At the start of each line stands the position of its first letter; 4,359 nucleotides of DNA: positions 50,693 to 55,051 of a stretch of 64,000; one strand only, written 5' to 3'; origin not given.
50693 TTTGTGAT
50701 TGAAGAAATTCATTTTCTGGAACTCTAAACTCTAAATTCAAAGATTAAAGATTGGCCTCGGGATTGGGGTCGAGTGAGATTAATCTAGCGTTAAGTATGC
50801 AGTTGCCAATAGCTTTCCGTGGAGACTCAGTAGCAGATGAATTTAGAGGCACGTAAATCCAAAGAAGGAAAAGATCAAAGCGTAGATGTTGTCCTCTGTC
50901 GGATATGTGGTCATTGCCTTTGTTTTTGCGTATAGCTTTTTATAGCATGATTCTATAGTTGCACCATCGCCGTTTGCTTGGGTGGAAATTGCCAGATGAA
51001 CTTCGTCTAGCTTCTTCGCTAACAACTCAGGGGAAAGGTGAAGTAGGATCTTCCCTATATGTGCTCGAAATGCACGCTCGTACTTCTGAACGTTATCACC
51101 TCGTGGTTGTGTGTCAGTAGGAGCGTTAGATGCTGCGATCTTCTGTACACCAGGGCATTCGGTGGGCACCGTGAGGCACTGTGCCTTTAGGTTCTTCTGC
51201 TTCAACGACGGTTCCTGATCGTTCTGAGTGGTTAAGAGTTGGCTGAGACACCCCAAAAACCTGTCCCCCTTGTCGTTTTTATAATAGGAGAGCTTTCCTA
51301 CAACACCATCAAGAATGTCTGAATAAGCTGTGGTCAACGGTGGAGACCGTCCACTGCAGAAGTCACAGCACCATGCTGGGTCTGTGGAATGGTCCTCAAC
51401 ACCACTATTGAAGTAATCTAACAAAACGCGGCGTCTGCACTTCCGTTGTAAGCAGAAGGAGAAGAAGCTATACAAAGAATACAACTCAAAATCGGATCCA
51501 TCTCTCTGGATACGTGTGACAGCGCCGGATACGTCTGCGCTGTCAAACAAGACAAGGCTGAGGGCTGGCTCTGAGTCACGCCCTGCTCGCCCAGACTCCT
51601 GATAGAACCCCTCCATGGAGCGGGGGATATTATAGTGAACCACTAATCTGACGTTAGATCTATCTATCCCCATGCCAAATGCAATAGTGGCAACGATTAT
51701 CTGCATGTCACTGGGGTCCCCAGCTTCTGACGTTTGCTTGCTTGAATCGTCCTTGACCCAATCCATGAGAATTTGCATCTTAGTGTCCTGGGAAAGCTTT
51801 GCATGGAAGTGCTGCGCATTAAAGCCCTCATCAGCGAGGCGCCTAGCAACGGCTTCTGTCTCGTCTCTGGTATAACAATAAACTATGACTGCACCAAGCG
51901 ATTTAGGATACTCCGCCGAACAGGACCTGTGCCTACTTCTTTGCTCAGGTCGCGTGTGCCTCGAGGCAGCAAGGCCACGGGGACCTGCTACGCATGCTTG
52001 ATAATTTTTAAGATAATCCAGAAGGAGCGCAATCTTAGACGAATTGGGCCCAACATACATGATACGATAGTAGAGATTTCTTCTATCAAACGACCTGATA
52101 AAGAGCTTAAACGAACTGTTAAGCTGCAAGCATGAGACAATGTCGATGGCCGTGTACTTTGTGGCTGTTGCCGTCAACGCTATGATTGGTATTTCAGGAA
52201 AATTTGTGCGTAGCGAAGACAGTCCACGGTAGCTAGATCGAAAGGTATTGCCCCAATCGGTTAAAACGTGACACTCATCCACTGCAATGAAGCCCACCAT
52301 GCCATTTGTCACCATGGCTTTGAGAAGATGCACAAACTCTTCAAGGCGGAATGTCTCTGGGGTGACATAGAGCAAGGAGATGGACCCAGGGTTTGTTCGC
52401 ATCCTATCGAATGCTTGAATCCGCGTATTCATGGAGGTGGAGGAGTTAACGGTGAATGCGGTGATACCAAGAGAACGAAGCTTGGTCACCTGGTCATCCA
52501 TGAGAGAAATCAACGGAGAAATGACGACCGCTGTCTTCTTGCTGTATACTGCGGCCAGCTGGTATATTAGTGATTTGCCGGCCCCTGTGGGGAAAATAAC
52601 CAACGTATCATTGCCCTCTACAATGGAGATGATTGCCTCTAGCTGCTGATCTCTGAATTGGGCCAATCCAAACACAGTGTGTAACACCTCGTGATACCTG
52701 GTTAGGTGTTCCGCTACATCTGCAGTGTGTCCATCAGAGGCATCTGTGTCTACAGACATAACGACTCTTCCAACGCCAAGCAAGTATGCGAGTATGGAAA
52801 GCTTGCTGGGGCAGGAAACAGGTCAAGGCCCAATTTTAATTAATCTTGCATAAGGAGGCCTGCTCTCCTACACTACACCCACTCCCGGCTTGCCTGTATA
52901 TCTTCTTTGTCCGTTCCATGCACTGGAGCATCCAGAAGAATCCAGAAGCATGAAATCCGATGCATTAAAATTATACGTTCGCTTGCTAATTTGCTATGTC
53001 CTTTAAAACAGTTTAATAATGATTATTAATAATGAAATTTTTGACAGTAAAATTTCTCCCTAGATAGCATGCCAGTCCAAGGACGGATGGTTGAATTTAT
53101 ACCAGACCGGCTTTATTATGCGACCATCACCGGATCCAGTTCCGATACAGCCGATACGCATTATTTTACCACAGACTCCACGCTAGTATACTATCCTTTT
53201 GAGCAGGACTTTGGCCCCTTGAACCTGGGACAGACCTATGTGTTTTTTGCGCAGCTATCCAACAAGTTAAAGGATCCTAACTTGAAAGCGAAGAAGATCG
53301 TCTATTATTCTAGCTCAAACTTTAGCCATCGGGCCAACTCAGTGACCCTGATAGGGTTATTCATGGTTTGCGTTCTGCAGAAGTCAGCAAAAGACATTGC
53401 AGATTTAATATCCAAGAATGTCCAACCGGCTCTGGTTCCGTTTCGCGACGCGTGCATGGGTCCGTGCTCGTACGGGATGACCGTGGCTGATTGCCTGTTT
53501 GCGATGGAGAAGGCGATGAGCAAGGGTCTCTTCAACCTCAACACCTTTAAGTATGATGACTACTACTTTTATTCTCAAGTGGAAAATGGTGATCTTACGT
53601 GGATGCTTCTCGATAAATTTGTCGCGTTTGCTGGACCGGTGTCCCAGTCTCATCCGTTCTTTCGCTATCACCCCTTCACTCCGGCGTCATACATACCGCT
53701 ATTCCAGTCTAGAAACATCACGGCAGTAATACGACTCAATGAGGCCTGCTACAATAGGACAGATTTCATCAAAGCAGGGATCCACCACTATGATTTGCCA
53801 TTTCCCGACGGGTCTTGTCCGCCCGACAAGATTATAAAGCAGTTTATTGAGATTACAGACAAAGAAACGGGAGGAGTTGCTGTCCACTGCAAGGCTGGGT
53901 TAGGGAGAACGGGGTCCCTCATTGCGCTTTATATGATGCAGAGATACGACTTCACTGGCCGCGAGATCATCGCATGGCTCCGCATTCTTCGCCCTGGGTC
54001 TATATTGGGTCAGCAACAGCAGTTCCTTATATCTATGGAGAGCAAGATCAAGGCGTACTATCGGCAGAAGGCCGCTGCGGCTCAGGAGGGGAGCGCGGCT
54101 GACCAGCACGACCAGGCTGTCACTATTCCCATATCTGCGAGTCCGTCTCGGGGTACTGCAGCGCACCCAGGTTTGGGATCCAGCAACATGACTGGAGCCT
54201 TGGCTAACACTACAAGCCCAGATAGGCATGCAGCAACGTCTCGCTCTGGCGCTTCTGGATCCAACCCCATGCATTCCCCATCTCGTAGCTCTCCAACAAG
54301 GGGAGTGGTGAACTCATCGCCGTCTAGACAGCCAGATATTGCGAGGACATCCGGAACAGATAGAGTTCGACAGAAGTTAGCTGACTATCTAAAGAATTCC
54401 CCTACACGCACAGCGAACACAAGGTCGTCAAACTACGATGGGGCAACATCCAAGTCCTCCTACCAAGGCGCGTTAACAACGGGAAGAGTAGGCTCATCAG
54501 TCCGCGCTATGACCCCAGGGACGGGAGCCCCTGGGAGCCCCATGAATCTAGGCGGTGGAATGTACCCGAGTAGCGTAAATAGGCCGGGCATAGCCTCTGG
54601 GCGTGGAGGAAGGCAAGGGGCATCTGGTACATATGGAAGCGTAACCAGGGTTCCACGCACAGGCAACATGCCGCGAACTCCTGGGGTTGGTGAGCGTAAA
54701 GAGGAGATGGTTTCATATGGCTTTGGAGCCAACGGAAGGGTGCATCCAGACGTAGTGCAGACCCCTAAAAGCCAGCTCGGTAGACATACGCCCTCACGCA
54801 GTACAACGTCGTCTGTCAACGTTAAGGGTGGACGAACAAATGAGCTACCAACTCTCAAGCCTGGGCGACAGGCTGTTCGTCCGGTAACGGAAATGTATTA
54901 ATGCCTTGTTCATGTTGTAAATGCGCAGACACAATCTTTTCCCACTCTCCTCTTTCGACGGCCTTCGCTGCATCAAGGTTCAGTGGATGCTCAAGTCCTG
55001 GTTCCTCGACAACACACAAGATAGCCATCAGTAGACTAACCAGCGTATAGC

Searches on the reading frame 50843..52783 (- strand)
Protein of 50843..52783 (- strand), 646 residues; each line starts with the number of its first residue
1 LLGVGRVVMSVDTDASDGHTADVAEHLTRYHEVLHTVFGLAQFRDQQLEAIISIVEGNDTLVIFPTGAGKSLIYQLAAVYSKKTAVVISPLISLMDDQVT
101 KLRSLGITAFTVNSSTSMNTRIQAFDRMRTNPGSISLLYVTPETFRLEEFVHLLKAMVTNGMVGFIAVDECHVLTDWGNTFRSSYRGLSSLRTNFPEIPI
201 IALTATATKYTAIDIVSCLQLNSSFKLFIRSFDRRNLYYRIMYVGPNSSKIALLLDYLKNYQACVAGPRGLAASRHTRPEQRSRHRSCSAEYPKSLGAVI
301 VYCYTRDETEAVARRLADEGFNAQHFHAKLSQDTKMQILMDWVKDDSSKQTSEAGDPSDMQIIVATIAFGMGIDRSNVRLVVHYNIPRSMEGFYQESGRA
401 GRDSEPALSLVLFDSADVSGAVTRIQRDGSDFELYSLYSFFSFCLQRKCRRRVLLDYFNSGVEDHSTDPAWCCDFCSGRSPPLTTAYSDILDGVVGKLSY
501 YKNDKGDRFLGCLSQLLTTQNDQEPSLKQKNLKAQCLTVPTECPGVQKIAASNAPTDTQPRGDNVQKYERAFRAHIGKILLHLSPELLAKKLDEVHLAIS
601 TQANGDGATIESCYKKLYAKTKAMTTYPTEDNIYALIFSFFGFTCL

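Call 3: search_protein_families(library=pfam, proteins=[window:50843-52783:-], max_evalue=1)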
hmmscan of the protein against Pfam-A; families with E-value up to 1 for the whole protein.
window:50843-52783:- (646 aa): 4 families
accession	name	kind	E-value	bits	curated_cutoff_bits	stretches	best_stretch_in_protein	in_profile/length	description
PF00270.35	DEAD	-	1.9e-23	83.5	26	1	45-209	2-162/167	DEAD/DEAH box helicase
PF00271.37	Helicase_C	-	5.1e-17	62.5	23.5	1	297-402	16-108/110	Helicase conserved C-terminal domain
PF04851.21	ResIII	-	3.3e-06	27.5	22.5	1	42-207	3-162/164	Type III restriction enzyme, res subunit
PF16124.10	RecQ_Zn_bind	-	1.1e-05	26.5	25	1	431-476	22-65/66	RecQ zinc-binding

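Call 25: find_homologous_proteins(query=window:50843-52783:-, max_evalue=1e-30)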
Query window:50843-52783:- (646 aa): 7803 proteins with E <= 1e-30 among 8000 candidates; the best 120 are listed.
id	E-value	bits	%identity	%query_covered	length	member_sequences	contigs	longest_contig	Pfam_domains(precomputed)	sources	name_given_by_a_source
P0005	0.0e+0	1430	98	99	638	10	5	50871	PF00270.36,PF16124.11,PF00271.38,PF04851.22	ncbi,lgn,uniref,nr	ncbi:ATP-dependent DNA helicase recQ [Giardia duodenalis]|uniref:DNA 3'-5' helicase n=1 Tax=Giardia 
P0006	0.0e+0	1282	89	99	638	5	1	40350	PF00270.36,PF16124.11,PF00271.38,PF04851.22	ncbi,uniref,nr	ncbi:Sgs1 DNA helicase, putative [Giardia lamblia P15]|uniref:DNA 3'-5' helicase n=1 Tax=Giardia int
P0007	0.0e+0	1199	82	99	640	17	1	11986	PF00270.36,PF16124.11,PF00271.38,PF04851.22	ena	-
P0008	0.0e+0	1184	82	99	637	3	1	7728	PF00270.36,PF16124.11,PF00271.38,PF04851.22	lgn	-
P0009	0.0e+0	1106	77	99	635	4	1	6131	PF00270.36,PF00271.38,PF04851.22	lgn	-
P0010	1.6e-251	854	61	96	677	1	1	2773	PF00270.36,PF16124.11,PF00271.38,PF04851.22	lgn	-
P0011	3.0e-179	616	49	94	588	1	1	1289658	PF00270.36,PF16124.11,PF00271.38,PF04851.22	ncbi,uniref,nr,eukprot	ncbi:putative Sgs1 DNA helicase [Giardia muris]|uniref:DNA 3'-5' helicase n=1 Tax=Giardia muris TaxI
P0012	1.7e-178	613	49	94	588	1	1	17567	PF00270.36,PF16124.11,PF00271.38,PF04851.22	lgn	-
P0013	2.5e-137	477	42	95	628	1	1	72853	PF00270.36,PF00271.38,PF04851.22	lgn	-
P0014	4.9e-77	278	38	69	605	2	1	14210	PF00270.36,PF00570.29,PF16124.11,PF14493.13,PF00271.38,PF21220.4,PF04851.22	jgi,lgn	-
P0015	9.2e-77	277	35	70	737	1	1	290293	PF09382.18,PF00270.36,PF00570.29,PF16124.11,PF14493.13,PF00271.38,PF04851.22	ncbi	-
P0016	1.3e-76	277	40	70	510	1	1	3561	PF09382.18,PF00270.36,PF16124.11,PF00271.38,PF04851.22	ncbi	ncbi:MAG: DNA helicase RecQ, partial [Desulfofustis sp.]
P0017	1.9e-76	276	38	72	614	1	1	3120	PF09382.18,PF00270.36,PF00570.29,PF16124.11,PF00271.38,PF04851.22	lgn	-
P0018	3.8e-76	275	38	72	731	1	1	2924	PF09382.18,PF00270.36,PF00570.29,PF16124.11,PF14493.13,PF00271.38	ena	-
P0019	4.4e-76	275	39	70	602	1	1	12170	PF09382.18,PF00270.36,PF00570.29,PF16124.11,PF00271.38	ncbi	-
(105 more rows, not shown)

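Call 26: find_encoding_contigs(protein=P0006, flank=5000, max_places=2)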
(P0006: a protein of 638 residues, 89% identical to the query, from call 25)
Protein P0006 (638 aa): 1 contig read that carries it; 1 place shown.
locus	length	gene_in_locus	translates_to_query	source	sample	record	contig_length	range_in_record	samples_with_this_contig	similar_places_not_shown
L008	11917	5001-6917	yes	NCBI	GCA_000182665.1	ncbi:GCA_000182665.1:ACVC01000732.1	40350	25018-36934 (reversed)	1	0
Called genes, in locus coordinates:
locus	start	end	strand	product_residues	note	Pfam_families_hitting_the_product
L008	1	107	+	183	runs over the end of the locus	-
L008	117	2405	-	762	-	PF03133:TTL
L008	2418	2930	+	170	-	PF00179:UQ_con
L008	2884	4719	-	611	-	PF14671:DSPn, PF00782:DSPc, PF22784:PTP-SAK, PF22785:Tc-R-P, PF22741:PTP-NADK (weak)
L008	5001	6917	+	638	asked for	PF00270:DEAD, PF04851:ResIII (weak), PF00271:Helicase_C, PF16124:RecQ_Zn_bind (faint)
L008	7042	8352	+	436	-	PF13087:AAA_12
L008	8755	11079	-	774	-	PF00069:Pkinase, PF07714:PK_Tyr_Ser-Thr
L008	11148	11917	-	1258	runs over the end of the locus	-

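Call 27: find_encoding_contigs(protein=P0007, flank=5000, max_places=2)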
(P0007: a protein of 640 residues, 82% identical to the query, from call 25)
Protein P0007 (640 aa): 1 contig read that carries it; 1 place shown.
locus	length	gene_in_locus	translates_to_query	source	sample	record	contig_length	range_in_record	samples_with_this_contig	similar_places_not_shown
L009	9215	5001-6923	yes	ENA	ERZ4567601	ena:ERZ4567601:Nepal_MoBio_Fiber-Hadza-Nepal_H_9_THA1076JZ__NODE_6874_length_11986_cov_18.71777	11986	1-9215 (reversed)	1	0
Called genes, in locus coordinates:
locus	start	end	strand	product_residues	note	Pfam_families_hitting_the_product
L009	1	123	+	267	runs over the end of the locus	-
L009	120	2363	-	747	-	PF03133:TTL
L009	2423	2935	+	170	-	PF00179:UQ_con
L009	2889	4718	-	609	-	PF14671:DSPn, PF00782:DSPc, PF22784:PTP-SAK, PF22785:Tc-R-P, PF22741:PTP-NADK (weak)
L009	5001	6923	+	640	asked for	PF00270:DEAD, PF04851:ResIII (weak), PF00271:Helicase_C, PF16124:RecQ_Zn_bind (faint)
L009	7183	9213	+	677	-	?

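Call 28: find_encoding_contigs(protein=P0008, flank=5000, max_places=2)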
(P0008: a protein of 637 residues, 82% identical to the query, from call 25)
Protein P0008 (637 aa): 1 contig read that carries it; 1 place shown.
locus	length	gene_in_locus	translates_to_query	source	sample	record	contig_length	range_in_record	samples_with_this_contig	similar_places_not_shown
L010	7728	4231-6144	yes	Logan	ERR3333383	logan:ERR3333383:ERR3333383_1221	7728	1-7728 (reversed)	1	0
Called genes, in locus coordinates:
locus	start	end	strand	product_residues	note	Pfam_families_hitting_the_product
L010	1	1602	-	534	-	?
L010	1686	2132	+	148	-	PF00179:UQ_con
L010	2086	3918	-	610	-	PF14671:DSPn, PF00782:DSPc, PF22784:PTP-SAK, PF22785:Tc-R-P, PF22741:PTP-NADK (weak)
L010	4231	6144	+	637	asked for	PF00270:DEAD, PF04851:ResIII (weak), PF00271:Helicase_C, PF16124:RecQ_Zn_bind (faint)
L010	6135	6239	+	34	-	-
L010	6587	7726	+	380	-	?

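Call 29: find_encoding_contigs(protein=P0009, flank=5000, max_places=2)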
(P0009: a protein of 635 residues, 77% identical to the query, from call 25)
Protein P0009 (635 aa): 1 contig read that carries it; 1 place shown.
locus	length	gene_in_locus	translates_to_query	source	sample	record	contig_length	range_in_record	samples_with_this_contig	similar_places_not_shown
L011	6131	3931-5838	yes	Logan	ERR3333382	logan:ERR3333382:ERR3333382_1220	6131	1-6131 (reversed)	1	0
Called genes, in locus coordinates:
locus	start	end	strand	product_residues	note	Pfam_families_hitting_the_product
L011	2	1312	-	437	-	?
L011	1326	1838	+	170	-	PF00179:UQ_con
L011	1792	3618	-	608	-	PF14671:DSPn, PF00782:DSPc, PF22784:PTP-SAK, PF22785:Tc-R-P, PF22741:PTP-NADK (weak)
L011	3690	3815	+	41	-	-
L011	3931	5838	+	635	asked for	PF00270:DEAD, PF04851:ResIII (weak), PF00271:Helicase_C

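Call 38: search_protein_families(library=pfam, proteins=[L008:7042-8352:+], max_evalue=0.01)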
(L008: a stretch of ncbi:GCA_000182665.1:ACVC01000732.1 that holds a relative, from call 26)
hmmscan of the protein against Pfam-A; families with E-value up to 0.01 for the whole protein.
L008:7042-8352:+ (436 aa): 3 families
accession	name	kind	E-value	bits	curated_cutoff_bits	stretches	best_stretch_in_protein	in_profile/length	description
PF13087.12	AAA_12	-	3e-15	56.7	27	1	166-435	2-186/195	AAA domain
PF13086.12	AAA_11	-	7.9e-05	23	27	1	113-155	213-255/257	AAA domain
PF13538.12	UvrD_C_2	-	0.00048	20.4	27.4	1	391-435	2-47/52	UvrD-like helicase C-terminal domain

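Call 62: find_encoding_contigs(protein=P0011, flank=8000, max_places=2)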
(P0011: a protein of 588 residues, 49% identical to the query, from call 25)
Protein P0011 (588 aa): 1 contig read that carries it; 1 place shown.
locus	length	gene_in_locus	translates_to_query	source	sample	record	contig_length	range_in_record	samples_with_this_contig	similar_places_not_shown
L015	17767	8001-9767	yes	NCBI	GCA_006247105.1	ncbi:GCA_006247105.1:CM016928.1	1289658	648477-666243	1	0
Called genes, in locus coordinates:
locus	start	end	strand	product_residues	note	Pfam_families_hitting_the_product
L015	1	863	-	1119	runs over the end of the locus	-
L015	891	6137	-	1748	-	-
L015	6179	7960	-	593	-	PF14671:DSPn, PF00782:DSPc, PF00102:Y_phosphatase (weak), PF22741:PTP-NADK (weak), PF22784:PTP-SAK, PF22785:Tc-R-P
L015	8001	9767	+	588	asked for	PF00270:DEAD, PF04851:ResIII, PF00271:Helicase_C, PF16124:RecQ_Zn_bind (faint)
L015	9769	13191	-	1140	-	PF12796:Ank_2, PF13857:Ank_5 (weak), PF00023:Ank (faint), PF13606:Ank_3 (faint), PF13637:Ank_4 (weak), PF12796:Ank_2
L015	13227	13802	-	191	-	-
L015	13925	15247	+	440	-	PF12796:Ank_2 (weak), PF13637:Ank_4 (faint), PF13857:Ank_5 (faint), PF24521:Ank_KRIT1 (faint), PF13606:Ank_3 (faint), PF12796:Ank_2, PF00023:Ank (weak)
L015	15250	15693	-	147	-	PF00179:UQ_con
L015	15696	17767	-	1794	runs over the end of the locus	PF23383:Beta-prop_IFT140_1st (weak), PF24760:TPR_IF140_C (faint), PF24762:TPR_IF140-IFT172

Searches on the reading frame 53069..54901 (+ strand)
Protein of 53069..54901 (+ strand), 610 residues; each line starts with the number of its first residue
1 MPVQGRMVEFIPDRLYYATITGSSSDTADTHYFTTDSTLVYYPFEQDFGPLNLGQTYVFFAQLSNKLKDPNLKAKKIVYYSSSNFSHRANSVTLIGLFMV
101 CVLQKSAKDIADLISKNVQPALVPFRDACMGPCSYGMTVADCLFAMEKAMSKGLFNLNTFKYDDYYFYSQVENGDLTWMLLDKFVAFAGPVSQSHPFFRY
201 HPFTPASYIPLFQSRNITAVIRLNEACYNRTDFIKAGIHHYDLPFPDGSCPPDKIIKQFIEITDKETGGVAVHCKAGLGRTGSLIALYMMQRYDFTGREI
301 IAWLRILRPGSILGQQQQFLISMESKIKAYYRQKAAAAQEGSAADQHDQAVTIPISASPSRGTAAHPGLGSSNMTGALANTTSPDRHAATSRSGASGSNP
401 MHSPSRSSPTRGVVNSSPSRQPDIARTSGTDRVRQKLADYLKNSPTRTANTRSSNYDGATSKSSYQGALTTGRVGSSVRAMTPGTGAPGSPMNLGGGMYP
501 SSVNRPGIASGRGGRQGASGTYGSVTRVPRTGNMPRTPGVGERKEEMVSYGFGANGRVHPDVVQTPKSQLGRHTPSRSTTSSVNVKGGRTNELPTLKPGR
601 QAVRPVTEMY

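Call 3: search_protein_families(library=pfam, proteins=[window:53069-54901:+], max_evalue=1)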
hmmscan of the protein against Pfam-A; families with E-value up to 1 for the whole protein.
window:53069-54901:+ (610 aa): 8 families
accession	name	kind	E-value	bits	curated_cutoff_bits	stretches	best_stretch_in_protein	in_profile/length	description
PF14671.11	DSPn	-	5.1e-47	160.2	28.2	1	9-149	1-140/140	Dual specificity protein phosphatase, N-terminal half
PF22785.1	Tc-R-P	-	6.5e-14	52.8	27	1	213-291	20-103/106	Polymorphic toxin system, DSP-PTPase phosphatase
PF00782.25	DSPc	-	1.5e-12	47.9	33.5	1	212-314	14-120/133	Dual specificity phosphatase, catalytic domain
PF22784.1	PTP-SAK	-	9.6e-11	42.4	27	1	216-318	31-150/153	Swiss Army Knife protein, DSP-PTPase phosphatase domain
PF22741.1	PTP-NADK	-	1.5e-06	28.1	27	1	238-293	77-135/163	DSP-PTPase phosphatase fused to NAD+ Kinase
PF00102.32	Y_phosphatase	-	3.9e-05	23.8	20.9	1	247-291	144-193/234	Protein-tyrosine phosphatase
PF14566.11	PTPlike_phytase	-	0.00032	21.3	27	1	222-290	86-156/158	Inositol hexakisphosphate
PF13350.11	Y_phosphatase3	-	0.067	13.6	22.2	1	258-289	120-150/240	Tyrosine phosphatase family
